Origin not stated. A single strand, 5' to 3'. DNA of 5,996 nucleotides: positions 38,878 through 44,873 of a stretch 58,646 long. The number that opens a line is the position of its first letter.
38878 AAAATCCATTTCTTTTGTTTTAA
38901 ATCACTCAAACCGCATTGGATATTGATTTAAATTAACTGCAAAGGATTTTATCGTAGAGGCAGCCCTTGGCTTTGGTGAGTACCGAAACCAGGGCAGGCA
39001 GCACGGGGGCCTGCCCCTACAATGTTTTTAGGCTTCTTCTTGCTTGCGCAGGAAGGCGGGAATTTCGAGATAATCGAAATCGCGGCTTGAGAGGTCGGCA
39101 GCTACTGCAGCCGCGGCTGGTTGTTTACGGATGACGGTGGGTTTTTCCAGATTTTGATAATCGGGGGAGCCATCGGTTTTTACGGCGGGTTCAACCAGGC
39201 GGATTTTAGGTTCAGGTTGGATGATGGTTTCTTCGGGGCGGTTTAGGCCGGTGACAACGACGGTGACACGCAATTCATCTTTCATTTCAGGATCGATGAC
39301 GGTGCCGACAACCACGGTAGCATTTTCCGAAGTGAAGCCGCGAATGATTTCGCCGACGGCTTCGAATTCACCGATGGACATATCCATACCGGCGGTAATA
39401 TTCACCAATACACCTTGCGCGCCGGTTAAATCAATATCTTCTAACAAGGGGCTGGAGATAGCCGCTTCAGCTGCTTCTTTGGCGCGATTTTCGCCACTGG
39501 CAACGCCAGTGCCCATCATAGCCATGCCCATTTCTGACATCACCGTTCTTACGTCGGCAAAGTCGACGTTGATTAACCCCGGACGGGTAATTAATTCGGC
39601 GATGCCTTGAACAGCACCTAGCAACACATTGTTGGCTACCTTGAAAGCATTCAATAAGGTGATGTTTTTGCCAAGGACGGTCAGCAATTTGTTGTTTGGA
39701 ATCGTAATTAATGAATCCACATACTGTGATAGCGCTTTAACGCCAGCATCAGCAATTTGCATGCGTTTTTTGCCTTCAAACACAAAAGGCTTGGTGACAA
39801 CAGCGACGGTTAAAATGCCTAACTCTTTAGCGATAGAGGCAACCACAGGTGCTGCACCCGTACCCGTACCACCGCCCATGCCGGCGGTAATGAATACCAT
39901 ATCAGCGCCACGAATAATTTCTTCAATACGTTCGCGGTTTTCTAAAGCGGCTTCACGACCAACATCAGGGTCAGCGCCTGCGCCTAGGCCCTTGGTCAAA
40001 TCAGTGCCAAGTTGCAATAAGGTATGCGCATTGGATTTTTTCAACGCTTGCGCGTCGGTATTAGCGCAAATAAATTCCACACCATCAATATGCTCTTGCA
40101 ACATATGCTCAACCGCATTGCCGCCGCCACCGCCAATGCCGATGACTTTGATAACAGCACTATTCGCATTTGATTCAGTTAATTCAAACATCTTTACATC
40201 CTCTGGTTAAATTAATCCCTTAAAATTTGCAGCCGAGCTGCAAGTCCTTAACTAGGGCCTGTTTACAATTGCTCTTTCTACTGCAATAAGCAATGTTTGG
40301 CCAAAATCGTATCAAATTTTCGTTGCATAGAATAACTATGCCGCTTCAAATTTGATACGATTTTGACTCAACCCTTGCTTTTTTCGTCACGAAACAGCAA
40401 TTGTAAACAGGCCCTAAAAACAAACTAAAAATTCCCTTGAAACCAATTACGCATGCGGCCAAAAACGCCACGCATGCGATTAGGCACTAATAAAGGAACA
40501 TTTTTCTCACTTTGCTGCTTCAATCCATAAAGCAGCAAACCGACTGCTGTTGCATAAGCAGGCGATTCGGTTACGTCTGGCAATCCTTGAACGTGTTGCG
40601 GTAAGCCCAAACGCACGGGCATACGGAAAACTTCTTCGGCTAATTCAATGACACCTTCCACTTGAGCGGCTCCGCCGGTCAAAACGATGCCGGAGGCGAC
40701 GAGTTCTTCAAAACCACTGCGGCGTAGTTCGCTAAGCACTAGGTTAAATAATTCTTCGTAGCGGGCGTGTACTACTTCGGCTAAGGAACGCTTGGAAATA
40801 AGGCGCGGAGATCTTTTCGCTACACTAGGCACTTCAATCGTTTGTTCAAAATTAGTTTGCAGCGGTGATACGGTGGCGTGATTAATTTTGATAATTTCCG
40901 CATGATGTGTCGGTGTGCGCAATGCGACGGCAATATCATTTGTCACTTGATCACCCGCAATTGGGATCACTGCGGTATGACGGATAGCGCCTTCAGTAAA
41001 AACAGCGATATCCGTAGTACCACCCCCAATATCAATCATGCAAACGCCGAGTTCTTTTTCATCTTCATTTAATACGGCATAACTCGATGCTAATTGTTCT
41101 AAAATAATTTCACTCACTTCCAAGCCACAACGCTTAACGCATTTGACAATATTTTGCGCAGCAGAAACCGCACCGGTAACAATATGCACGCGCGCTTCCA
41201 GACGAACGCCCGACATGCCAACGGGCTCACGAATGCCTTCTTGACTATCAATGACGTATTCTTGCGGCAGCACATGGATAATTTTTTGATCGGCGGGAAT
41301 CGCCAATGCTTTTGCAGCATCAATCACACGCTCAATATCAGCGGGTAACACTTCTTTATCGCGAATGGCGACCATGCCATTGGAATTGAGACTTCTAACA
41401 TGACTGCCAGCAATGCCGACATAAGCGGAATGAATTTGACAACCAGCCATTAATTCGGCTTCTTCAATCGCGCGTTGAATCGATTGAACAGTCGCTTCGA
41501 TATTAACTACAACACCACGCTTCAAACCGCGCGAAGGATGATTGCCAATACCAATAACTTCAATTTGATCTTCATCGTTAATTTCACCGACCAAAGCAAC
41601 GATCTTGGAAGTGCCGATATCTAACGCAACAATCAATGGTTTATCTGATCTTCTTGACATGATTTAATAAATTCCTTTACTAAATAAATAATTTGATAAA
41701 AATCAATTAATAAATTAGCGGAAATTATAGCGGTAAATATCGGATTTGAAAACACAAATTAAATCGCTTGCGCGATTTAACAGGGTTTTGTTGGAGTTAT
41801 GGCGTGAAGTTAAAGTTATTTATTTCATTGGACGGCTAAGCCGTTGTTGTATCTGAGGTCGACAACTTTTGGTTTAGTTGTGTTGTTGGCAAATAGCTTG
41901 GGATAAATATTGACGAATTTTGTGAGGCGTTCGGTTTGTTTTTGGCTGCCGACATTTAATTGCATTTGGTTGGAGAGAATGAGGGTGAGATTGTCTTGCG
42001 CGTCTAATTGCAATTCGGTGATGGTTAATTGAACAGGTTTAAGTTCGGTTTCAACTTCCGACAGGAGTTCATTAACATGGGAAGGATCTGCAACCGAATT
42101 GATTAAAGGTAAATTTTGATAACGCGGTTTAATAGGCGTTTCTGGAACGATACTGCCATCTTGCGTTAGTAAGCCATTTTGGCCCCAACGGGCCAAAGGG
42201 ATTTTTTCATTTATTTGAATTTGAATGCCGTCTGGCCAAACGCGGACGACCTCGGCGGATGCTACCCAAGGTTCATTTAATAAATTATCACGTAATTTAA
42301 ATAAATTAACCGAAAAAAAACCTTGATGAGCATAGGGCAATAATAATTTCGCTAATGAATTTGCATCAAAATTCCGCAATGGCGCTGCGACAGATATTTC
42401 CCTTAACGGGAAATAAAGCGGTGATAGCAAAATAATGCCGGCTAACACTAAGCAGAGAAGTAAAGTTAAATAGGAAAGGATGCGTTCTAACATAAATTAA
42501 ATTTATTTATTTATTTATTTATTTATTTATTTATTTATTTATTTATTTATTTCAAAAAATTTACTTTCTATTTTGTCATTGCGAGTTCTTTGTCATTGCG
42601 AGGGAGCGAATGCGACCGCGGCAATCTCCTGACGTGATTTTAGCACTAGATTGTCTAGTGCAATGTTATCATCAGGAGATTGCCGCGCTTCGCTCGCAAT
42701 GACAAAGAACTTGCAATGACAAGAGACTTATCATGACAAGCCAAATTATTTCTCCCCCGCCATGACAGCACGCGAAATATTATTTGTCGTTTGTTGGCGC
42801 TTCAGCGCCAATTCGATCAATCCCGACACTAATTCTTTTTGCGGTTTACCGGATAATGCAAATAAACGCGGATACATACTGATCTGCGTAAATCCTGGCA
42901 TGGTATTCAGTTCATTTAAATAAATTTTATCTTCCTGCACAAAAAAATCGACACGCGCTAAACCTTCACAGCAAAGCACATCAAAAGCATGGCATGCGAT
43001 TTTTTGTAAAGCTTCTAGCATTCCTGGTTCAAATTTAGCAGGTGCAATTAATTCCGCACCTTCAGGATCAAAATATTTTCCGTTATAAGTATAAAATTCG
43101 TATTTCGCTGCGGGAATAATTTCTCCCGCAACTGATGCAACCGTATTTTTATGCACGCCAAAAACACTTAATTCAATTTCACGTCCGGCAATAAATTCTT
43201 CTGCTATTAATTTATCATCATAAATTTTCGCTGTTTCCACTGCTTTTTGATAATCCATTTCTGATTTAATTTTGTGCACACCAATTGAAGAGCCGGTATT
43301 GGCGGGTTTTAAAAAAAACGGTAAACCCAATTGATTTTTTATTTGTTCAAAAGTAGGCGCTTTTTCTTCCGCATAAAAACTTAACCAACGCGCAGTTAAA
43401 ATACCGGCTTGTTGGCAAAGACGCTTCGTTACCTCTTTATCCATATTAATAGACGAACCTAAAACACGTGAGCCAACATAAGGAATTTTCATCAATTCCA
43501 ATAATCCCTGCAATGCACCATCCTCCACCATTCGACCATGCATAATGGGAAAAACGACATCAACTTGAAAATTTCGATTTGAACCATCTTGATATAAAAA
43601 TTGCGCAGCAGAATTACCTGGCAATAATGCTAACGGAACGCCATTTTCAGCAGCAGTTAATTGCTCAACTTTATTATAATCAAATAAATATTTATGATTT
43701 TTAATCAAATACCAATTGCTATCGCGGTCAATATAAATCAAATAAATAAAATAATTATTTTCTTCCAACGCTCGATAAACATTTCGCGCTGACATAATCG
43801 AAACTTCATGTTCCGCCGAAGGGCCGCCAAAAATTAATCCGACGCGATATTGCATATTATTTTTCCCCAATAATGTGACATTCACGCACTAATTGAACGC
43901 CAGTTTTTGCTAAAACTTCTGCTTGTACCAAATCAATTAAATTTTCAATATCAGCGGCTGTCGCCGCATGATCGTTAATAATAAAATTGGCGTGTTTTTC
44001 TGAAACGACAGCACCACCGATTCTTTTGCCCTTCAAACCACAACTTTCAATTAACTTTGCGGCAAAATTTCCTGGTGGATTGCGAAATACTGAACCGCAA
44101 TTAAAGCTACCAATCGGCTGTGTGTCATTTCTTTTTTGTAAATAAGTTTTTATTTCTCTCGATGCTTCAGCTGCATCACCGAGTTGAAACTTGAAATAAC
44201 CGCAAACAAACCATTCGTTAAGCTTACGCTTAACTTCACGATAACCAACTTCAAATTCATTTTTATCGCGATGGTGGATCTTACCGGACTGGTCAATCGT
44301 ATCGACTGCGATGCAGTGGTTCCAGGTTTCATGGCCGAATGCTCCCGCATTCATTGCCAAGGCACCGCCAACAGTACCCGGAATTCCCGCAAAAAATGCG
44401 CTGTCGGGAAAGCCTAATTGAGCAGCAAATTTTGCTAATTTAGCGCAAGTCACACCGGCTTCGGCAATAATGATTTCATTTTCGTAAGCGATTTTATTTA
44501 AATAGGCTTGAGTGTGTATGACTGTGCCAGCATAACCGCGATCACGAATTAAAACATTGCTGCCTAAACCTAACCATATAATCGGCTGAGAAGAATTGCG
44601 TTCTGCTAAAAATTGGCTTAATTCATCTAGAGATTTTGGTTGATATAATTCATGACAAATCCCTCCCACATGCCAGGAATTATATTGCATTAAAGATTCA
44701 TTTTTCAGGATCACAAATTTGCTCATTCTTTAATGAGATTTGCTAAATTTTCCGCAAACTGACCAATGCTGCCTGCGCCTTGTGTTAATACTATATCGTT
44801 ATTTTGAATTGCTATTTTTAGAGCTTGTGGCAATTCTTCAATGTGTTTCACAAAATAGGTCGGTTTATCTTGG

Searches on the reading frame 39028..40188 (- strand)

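Call 66: search_protein_families(library=pfam, proteins=[window:39028-40188:-], max_evalue=0.001)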
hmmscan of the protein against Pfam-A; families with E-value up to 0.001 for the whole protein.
window:39028-40188:- (386 aa): 2 families
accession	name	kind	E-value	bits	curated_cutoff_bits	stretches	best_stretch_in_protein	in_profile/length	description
PF00091.31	Tubulin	-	3.8e-50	171.3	33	1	13-171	2-188/190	Tubulin/FtsZ family, GTPase domain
PF12327.13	FtsZ_C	-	2e-37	127.8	27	1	221-315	1-94/95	FtsZ family, C-terminal domain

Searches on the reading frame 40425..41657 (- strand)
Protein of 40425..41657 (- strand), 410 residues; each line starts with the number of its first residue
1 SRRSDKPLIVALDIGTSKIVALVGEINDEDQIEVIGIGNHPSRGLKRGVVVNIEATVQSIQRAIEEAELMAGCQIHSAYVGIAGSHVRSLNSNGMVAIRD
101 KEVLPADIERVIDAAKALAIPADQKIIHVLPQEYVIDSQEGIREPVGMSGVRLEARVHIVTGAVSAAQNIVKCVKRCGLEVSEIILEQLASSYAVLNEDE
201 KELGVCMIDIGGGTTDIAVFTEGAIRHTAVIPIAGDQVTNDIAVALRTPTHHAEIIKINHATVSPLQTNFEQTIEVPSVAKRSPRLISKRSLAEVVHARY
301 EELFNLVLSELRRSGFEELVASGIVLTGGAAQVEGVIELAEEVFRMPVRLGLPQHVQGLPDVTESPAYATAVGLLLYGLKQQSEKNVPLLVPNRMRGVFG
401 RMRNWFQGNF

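Call 66: search_protein_families(library=pfam, proteins=[window:40425-41657:-], max_evalue=0.001)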
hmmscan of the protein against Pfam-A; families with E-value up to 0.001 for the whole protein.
window:40425-41657:- (410 aa): 5 families
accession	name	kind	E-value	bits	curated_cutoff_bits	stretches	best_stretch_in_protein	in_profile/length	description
PF14450.12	FtsA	-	5e-50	169.5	31.8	2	206-373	1-127/127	Cell division protein FtsA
PF02491.25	SHS2_FTSA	-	9.2e-33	112.9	25.4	1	84-161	1-79/79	SHS2 domain inserted in FTSA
PF06723.19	MreB_Mbl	-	7.7e-15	55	27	1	170-350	112-303/327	MreB/Mbl protein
PF06277.17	EutA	-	5.8e-08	32.5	27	1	199-332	139-266/475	Ethanolamine utilisation protein EutA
PF11104.14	PilM_2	-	2.1e-05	24.1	27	0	173-261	144-238/340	Type IV pilus assembly protein PilM;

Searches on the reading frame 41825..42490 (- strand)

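Call 66: search_protein_families(library=pfam, proteins=[window:41825-42490:-], max_evalue=0.001)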
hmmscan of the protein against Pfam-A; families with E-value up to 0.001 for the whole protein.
window:41825-42490:- (221 aa): 2 families
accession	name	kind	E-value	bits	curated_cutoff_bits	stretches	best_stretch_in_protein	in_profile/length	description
PF03799.20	FtsQ_DivIB_C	-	3.5e-15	57.3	21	1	100-213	1-114/114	Cell division protein FtsQ/DivIB, C-terminal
PF08478.15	POTRA_1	-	2.7e-14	53.6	23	1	27-95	1-68/69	POTRA domain, FtsQ-type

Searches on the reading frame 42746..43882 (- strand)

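Call 66: search_protein_families(library=pfam, proteins=[window:42746-43882:-], max_evalue=0.001)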
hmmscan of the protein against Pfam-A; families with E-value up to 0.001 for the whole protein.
window:42746-43882:- (378 aa): 6 families
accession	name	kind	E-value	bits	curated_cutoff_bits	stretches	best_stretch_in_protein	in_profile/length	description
PF07478.18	Dala_Dala_lig_C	-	2.2e-56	191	24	1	155-357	1-204/204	D-ala D-ala ligase C-terminus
PF01820.27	Dala_Dala_lig_N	-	1.1e-33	116.8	34.6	1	13-138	1-121/121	D-ala D-ala ligase N-terminus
PF02222.28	ATP-grasp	-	3.2e-13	50.2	27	1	156-326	3-160/179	ATP-grasp domain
PF14397.11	ATPgrasp_ST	-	4.3e-06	26.6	31.4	0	148-222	21-98/278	Sugar-transfer associated ATP-grasp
PF13535.11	ATP-grasp_4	-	3.3e-05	24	27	1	186-236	2-66/160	ATP-grasp domain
PF02655.19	ATP-grasp_3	-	0.00037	21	23.2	1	182-326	27-154/160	ATP-grasp domain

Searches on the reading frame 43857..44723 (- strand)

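Call 66: search_protein_families(library=pfam, proteins=[window:43857-44723:-], max_evalue=0.001)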
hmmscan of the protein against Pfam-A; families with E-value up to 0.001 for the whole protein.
window:43857-44723:- (288 aa): 2 families
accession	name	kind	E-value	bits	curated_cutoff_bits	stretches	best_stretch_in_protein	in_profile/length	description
PF02873.21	MurB_C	-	6.7e-34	116.5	27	1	188-285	3-99/99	UDP-N-acetylenolpyruvoylglucosamine reductase, C-terminal domain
PF01565.28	FAD_binding_4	-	1.9e-19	70.1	26.4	1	28-151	6-137/139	FAD binding domain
